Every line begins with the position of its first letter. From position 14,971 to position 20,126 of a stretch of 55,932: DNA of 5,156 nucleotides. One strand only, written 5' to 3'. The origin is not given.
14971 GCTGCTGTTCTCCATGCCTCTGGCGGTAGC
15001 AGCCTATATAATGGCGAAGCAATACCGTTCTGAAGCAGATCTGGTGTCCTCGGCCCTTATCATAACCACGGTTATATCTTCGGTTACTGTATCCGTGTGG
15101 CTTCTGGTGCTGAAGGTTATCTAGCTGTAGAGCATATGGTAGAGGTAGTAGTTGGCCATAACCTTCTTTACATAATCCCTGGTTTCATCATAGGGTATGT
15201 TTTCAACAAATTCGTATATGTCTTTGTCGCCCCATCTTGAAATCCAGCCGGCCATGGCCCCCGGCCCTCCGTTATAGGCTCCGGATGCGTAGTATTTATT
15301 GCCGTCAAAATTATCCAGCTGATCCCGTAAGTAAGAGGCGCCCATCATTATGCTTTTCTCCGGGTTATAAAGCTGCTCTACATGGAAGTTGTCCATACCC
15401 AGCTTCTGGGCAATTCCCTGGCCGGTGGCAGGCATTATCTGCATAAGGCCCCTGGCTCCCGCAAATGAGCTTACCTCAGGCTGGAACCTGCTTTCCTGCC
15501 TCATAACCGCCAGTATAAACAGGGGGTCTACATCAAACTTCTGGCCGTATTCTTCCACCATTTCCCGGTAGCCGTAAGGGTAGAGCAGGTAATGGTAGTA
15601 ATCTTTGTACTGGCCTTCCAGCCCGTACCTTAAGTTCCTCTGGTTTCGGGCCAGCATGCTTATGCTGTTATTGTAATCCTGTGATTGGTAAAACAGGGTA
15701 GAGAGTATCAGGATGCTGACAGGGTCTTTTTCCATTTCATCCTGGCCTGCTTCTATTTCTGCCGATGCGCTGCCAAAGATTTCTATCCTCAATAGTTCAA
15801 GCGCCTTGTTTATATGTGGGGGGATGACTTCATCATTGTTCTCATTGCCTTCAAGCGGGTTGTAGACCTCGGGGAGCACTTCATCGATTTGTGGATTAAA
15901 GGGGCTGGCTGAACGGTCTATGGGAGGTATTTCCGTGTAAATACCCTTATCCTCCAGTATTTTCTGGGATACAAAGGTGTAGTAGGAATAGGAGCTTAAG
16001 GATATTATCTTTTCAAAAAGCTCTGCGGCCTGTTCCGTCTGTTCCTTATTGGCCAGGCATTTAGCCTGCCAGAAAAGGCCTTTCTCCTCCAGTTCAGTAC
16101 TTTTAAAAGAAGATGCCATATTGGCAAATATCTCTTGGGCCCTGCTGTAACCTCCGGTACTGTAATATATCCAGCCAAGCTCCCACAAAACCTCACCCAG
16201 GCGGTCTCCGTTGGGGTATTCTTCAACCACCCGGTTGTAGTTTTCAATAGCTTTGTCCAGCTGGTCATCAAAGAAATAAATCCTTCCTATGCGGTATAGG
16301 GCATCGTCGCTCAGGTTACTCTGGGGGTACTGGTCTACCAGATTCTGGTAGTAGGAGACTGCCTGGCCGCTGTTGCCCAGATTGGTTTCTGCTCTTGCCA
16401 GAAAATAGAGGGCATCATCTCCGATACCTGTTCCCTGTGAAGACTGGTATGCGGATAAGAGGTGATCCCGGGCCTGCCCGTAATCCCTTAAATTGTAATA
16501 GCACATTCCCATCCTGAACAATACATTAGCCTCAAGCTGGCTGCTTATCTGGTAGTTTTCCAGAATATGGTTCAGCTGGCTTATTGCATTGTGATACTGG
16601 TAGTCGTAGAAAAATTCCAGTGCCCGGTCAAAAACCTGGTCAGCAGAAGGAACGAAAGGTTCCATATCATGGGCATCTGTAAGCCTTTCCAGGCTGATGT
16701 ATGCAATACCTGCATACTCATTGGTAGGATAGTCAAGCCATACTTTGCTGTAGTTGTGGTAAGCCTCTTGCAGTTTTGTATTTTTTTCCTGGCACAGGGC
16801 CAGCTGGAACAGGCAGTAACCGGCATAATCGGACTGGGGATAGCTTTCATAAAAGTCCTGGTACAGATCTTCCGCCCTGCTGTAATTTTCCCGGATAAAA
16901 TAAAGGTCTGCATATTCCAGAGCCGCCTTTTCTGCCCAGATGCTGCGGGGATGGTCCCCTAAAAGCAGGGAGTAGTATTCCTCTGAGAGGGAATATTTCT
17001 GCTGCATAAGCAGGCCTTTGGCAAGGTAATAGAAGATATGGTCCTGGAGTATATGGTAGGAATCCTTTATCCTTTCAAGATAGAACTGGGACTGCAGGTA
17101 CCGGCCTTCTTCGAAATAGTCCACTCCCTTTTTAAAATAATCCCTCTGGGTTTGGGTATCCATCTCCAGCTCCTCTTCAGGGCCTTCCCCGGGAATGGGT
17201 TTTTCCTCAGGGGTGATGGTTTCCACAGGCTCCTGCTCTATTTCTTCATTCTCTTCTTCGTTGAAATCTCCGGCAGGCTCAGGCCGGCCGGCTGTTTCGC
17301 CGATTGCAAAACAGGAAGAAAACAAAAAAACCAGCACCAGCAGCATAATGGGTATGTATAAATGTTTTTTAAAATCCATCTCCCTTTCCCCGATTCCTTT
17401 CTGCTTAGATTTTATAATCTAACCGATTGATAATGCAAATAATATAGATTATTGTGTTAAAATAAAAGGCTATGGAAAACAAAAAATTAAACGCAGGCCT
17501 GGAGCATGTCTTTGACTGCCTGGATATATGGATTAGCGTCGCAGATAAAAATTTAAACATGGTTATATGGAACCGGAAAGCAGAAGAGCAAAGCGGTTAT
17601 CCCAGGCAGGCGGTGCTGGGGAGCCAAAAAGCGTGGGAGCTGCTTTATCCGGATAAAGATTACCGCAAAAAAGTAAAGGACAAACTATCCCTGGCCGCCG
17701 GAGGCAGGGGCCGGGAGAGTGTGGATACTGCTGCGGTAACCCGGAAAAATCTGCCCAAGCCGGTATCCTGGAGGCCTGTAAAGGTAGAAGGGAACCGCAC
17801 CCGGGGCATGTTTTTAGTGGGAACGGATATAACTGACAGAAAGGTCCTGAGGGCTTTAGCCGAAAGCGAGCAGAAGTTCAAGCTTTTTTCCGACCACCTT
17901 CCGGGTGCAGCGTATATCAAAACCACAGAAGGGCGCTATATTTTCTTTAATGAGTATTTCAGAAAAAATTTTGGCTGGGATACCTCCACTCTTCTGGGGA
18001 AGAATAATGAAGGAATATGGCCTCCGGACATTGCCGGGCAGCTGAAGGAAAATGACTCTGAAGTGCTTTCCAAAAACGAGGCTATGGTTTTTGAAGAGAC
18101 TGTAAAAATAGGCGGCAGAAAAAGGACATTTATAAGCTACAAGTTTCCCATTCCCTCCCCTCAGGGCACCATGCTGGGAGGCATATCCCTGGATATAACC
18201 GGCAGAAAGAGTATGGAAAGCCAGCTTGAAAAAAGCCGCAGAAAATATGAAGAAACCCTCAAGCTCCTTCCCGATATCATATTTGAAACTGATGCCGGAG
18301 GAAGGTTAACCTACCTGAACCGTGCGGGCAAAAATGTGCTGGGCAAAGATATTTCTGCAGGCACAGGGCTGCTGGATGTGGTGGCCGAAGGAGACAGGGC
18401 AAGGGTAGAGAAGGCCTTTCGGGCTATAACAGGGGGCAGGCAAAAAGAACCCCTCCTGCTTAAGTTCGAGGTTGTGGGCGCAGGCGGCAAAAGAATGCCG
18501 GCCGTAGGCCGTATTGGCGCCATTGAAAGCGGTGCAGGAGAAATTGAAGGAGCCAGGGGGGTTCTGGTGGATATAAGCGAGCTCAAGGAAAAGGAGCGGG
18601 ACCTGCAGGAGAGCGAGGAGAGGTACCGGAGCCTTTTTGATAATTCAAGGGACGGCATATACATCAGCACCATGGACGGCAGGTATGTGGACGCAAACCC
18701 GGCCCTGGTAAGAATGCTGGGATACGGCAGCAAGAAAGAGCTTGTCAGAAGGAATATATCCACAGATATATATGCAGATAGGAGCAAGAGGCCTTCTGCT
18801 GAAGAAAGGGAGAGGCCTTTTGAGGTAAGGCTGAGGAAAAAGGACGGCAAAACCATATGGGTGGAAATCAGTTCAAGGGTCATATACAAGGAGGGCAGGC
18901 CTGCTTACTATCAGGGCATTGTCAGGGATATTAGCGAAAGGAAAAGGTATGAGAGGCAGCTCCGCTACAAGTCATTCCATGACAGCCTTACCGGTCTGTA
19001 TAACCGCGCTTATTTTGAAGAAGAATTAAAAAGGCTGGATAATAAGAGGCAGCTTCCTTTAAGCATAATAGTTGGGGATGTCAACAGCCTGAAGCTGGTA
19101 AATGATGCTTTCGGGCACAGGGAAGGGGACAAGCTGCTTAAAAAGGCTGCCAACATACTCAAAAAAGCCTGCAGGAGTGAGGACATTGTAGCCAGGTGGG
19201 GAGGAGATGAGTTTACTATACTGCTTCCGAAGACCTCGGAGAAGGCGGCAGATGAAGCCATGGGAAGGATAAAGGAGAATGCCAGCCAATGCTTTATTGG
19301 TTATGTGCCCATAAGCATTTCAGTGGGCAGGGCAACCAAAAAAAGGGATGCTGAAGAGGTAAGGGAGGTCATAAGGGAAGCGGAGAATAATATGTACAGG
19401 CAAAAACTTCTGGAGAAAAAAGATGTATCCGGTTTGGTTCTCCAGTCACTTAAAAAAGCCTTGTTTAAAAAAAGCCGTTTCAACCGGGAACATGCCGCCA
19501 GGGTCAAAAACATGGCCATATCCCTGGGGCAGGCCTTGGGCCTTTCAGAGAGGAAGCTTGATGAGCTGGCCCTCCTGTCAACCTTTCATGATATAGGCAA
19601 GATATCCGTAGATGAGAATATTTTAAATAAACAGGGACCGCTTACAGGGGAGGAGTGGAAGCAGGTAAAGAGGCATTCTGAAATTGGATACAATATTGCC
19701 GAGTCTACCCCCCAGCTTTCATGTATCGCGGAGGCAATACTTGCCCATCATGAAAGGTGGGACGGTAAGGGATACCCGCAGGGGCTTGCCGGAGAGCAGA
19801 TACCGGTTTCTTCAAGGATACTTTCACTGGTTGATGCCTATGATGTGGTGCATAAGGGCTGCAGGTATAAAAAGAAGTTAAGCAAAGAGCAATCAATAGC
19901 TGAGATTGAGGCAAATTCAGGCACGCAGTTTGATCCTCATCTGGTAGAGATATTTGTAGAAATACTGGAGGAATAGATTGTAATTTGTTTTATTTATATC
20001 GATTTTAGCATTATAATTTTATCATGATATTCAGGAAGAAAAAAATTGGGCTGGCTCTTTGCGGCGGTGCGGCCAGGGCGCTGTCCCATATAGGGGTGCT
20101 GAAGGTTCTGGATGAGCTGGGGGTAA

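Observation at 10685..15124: B12-radical SAM enzyme sandwiched between prenyl synthase genes: candidate undescribed isoprenoid, quinone or lipid modification system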

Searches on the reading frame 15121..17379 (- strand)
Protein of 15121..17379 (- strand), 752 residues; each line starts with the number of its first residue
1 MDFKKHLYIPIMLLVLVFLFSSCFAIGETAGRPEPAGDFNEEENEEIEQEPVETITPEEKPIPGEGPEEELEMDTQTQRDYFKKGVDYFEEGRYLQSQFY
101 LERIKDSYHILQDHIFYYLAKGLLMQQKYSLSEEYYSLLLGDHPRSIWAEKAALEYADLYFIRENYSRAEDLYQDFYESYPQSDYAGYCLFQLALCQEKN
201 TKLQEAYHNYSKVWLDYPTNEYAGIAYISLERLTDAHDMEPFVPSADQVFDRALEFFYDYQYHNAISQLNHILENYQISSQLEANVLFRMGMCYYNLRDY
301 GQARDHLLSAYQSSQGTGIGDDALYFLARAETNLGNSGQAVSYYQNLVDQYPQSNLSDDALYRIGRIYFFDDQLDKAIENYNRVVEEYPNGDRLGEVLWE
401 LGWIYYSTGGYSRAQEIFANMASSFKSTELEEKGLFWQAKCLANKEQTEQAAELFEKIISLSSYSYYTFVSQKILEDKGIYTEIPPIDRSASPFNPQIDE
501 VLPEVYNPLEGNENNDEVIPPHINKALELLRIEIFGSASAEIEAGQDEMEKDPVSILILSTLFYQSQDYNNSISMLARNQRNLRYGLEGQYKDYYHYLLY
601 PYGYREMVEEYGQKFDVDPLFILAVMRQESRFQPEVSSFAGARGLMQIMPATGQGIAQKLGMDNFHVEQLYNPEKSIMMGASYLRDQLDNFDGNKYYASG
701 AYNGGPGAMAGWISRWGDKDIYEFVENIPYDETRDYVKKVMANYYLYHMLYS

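Call 3: search_protein_families(library=pfam, proteins=[window:15121-17379:-], max_evalue=0.01)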
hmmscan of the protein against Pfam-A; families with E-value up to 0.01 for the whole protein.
window:15121-17379:- (752 aa): 16 families
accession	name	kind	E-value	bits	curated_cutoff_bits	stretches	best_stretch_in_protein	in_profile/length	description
PF01464.25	SLT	-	9.3e-30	103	21.3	1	607-724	2-116/117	Transglycosylase SLT domain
PF13174.12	TPR_6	-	6.5e-26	89.6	26.3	2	359-390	1-32/33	Tetratricopeptide repeat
PF07719.23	TPR_2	-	4.8e-17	61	27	2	359-390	2-33/34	Tetratricopeptide repeat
PF13432.12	TPR_16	-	4.8e-15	56.1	32.7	1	327-391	3-64/65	Tetratricopeptide repeat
PF13428.12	TPR_14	-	1.4e-14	53.5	23.5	0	322-354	2-34/44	Tetratricopeptide repeat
PF13424.12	TPR_12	-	2e-13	50.8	30.1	2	360-418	5-68/77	Tetratricopeptide repeat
PF14559.12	TPR_19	-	6.5e-10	39.6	25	1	335-390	5-57/68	Tetratricopeptide repeat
PF13181.12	TPR_8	-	1.1e-09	38.1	25.7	1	359-390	2-33/34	Tetratricopeptide repeat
PF00515.34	TPR_1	-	1e-08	35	27.8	1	359-390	2-33/34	Tetratricopeptide repeat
PF13525.12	YfiO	-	9.6e-08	32.5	25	1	323-407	7-91/203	Outer membrane lipoprotein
PF09976.15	TPR_21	-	2.5e-07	31.1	25.5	0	149-234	36-123/193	Tetratricopeptide repeat-like domain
PF12895.13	ANAPC3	-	5e-07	30.4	27.2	0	147-212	20-81/82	Anaphase-promoting complex, cyclosome, subunit 3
PF24575.1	TPR_Slam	-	5e-05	24.1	35.2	0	306-355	33-81/104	Surface lipoprotein assembly modifier, N-terminal TPR repeats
PF25062.1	ARM_TT21_N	-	7.6e-05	23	40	1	352-461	94-197/222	Tetratricopeptide repeat protein 21 N-terminal ARM repeat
PF10300.15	Iml2-TPR_39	-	0.00066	19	22.2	0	336-457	245-362/467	Iml2/Tetratricopeptide repeat protein 39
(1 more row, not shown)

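Call 4: search_protein_families(library=ncbifam, proteins=[window:15121-17379:-], max_evalue=0.01)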
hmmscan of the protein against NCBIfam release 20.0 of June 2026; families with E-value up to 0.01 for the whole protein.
window:15121-17379:- (752 aa): 20 families
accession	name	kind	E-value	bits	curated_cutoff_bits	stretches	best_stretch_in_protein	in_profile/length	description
NF047373.1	BB0259_flg_lyt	exception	2.2e-51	175.5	234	1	258-751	221-692/705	flagellar assembly lytic transglycosylase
NF008631.0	PRK11619.1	equivalog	5e-34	117.7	536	1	600-749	475-626/644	murein transglycosylase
TIGR02795.1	tol_pal_ybgF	equivalog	1.9e-33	115.6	90.1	3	248-358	4-113/119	tol-pal system protein YbgF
TIGR03302.1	OM_YfiO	subfamily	3.6e-30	105.2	81.4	3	116-233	36-161/239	outer membrane protein assembly factor BamD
NF008068.0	PRK10803.1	equivalog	4.7e-19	69.4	383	2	337-429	159-251/263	cell division protein CpoB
NF008670.0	PRK11671.1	equivalog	4.4e-12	45.8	375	1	604-710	192-307/359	membrane-bound lytic murein transglycosylase MltC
NF052312.1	T9SS_PorW_SprE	equivalog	4.1e-11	42.3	250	1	358-407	545-595/716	type IX secretion system periplasmic lipoprotein PorW/SprE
NF008112.0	PRK10859.1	equivalog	6.5e-09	34.8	354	1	604-707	290-388/483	membrane-bound lytic murein transglycosylase MltF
NF012014.0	PRK15470.1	equivalog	7.6e-08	32.2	233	1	608-685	43-122/203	membrane-bound lytic murein transglycosylase EmtA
NF040959.1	MamA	equivalog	7.8e-08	32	200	1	328-462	44-169/204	magnetosome protein MamA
TIGR02917.1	PEP_TPR_lipo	equivalog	5.1e-07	28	312.2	1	323-465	603-736/899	XrtA/PEP-CTERM system TPR-repeat protein PrsT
NF011856.0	PRK15328.1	equivalog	4.1e-06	26.4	208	1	611-707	25-121/160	type III secretion system invasion protein IagB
NF047507.1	TPR_BatC_Lepto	exception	0.00022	20.7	175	0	250-311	62-123/214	TPR repeat-containing protein BatC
TIGR00540.1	TPR_hemY_coli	hypoth_equivalog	0.00097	18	142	0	280-345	322-383/385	heme biosynthesis-associated TPR protein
NF008050.0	PRK10783.1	equivalog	0.001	17.5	508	1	627-742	126-239/457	murein transglycosylase D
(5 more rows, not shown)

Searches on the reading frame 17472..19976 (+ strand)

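Call 3: search_protein_families(library=pfam, proteins=[window:17472-19976:+], max_evalue=0.01)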
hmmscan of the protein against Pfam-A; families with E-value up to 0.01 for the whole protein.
window:17472-19976:+ (834 aa): 11 families
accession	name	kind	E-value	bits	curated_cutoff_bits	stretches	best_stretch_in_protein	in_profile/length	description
PF00990.26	GGDEF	-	8.9e-38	130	23.8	1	502-646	2-156/161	Diguanylate cyclase, GGDEF domain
PF13487.12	HD_5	-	1.3e-35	123.1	27.2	1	660-824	3-170/170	HD domain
PF08448.16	PAS_4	-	5.3e-33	114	23.1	3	141-246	2-109/110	PAS fold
PF00989.32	PAS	-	9.6e-31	106.6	22.6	3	383-487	1-113/113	PAS fold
PF13426.13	PAS_9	-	4.2e-30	104.5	27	3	394-489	2-103/103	PAS domain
PF13188.13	PAS_8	-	3.8e-19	68.3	21.8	1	383-437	1-54/65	PAS domain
PF01966.28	HD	-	2.7e-16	60.3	22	1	673-791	3-114/116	HD domain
PF08447.18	PAS_3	-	2.5e-10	40.9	25.6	1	449-484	51-89/89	PAS fold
PF17853.6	GGDEF_2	-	0.00011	22.8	24.5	1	517-638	10-111/116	GGDEF-like domain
PF18019.7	Cas3_HD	-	0.0039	17.7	23.1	1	673-761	33-130/207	Cas3, HD domain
PF12860.13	PAS_7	-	0.0043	17.6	27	0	21-48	8-35/115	PAS fold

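Call 4: search_protein_families(library=ncbifam, proteins=[window:17472-19976:+], max_evalue=0.01)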
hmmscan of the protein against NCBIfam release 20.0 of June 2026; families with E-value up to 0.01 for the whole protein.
window:17472-19976:+ (834 aa): 37 families (the best 25 are shown)
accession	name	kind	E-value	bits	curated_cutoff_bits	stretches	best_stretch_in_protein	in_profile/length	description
TIGR00229.1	sensory_box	domain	1.8e-57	192.9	22.9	4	379-497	1-126/126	PAS domain S-box protein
NF053781.1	cdiGMPphdstlr2612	equivalog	1.7e-43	148.6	1600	1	363-670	695-1016/1268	Tlr1612 family c-di-GMP phosphodiesterase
NF007298.0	PRK09776.1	equivalog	2.2e-38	131.8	1135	2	494-642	677-832/1111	diguanylate cyclase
TIGR00254.1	GGDEF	domain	2.4e-37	128.2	37.4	1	499-651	3-163/168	diguanylate cyclase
NF053512.1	nitric_RR_NosR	exception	1.2e-36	126.7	400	1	668-833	189-355/422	response regulator c-di-GMP phosphodiesterase, NosR family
NF007423.1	PRK09966.1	equivalog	1.7e-35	122.6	325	1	492-645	230-390/390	diguanylate cyclase DgcN/YfiN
NF038266.1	diguan_SiaD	equivalog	2.1e-31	109.2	290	1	494-645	87-245/252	biofilm regulation diguanylate cyclase SiaD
NF007135.0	PRK09581.1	equivalog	2.5e-31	109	474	1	490-650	274-450/457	PleD family two-component system response regulator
NF045675.1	PhdiestaseDibA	equivalog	2e-30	105.7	980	1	374-645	69-354/623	phosphodiesterase DibA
NF007380.0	PRK09894.1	equivalog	6.9e-27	94.6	256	1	491-645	118-277/296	diguanylate cyclase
NF047654.1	DiguCycDgcRLepto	equivalog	2.3e-25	89.1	500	1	491-645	123-286/295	diguanylate cyclase DgcR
NF051473.1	DigCycDgcsShew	equivalog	1.8e-24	86.7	400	1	496-646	130-282/291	diguanylate cyclase DgcS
NF007474.0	PRK10060.1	equivalog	2.1e-24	85.7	782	1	485-649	221-389/663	cyclic di-GMP phosphodiesterase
NF011955.1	PRK15426.1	equivalog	5.6e-23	80.9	408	1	491-603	388-503/564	cellulose biosynthesis regulator diguanylate cyclase DgcQ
NF041606.1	dguan_cyc_DgcA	equivalog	1.3e-22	80.2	370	1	513-646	190-330/340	diguanylate cyclase DgcA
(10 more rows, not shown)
